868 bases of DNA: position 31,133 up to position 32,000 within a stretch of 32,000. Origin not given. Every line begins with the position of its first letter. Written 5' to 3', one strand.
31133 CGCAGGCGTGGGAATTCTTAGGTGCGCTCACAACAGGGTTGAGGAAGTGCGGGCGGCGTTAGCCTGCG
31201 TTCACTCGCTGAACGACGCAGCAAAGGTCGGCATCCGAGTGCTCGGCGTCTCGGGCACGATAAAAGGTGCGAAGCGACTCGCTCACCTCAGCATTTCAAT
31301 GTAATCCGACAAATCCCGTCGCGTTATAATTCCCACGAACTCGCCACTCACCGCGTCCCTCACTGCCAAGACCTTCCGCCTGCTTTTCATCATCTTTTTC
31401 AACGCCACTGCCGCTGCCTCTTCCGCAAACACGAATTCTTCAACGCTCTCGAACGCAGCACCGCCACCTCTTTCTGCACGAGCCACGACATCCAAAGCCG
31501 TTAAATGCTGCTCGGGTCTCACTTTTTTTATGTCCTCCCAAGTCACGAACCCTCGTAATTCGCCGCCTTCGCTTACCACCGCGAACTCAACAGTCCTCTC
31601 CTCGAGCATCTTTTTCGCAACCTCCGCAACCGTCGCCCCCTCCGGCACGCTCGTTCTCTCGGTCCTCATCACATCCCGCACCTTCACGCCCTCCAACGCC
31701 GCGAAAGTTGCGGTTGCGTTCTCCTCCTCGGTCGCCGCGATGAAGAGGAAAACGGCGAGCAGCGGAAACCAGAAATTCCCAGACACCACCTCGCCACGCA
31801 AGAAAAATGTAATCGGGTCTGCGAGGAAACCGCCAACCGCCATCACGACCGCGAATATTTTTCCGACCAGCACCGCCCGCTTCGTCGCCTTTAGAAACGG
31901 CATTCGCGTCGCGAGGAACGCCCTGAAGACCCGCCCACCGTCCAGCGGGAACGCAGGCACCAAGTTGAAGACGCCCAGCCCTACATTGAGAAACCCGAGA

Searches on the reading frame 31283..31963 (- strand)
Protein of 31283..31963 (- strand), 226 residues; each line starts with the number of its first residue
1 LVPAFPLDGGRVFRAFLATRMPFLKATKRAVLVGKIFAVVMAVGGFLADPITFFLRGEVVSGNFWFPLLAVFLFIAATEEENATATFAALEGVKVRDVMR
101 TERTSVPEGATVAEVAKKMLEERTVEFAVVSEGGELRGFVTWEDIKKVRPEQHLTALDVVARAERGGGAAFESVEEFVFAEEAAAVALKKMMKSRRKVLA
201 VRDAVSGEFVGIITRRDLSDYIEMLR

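Call 11: search_protein_families(library=pfam, proteins=[window:31283-31963:-], max_evalue=0.001)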
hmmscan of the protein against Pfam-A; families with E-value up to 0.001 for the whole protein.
window:31283-31963:- (226 aa): 1 family
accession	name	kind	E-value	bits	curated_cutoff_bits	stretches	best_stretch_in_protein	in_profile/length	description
PF00571.33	CBS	-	8.6e-16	58.5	24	1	95-148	1-54/57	CBS domain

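Call 44: find_encoding_contigs(protein=window:31283-31963:-, flank=10000, max_places=8)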
Protein window:31283-31963:- (226 aa): no gene with exactly this product is on record in the collection.
